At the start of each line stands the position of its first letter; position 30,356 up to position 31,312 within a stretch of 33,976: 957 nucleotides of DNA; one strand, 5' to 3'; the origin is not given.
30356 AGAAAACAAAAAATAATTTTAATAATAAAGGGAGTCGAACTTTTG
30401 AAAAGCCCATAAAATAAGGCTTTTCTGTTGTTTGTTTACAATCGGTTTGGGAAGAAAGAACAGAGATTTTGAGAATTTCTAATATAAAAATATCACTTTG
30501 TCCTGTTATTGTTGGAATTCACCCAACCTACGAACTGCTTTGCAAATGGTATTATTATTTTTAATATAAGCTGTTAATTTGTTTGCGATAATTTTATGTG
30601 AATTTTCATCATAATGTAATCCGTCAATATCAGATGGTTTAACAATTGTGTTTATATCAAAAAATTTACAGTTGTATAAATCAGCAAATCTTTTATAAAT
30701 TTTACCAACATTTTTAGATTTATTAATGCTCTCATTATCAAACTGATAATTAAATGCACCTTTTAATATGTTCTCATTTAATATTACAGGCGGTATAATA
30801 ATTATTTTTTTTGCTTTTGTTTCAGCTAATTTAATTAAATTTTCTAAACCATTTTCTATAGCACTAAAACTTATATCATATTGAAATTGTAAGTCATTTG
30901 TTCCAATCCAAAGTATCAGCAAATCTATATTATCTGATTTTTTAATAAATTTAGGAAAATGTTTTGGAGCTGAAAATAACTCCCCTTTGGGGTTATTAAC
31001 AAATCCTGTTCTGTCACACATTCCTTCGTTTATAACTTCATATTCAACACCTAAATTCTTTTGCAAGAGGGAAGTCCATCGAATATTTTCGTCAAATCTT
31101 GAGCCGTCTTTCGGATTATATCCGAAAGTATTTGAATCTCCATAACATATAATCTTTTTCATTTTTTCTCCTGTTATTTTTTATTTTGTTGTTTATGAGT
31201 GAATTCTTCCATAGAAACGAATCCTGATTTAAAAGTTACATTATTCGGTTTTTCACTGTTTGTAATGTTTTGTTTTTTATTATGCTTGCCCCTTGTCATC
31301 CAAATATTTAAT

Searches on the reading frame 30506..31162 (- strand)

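Call 38: search_protein_families(library=pfam, proteins=[window:30506-31162:-], max_evalue=0.01)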
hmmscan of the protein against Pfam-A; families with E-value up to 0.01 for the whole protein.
window:30506-31162:- (218 aa): 2 families
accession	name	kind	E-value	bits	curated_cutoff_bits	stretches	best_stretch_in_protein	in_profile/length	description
PF13472.12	Lipase_GDSL_2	-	2.2e-15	58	32.9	1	6-184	1-171/178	GDSL-like Lipase/Acylhydrolase family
PF00657.28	Lipase_GDSL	-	4.6e-13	50.2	23.6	1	4-196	1-208/208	GDSL-like Lipase/Acylhydrolase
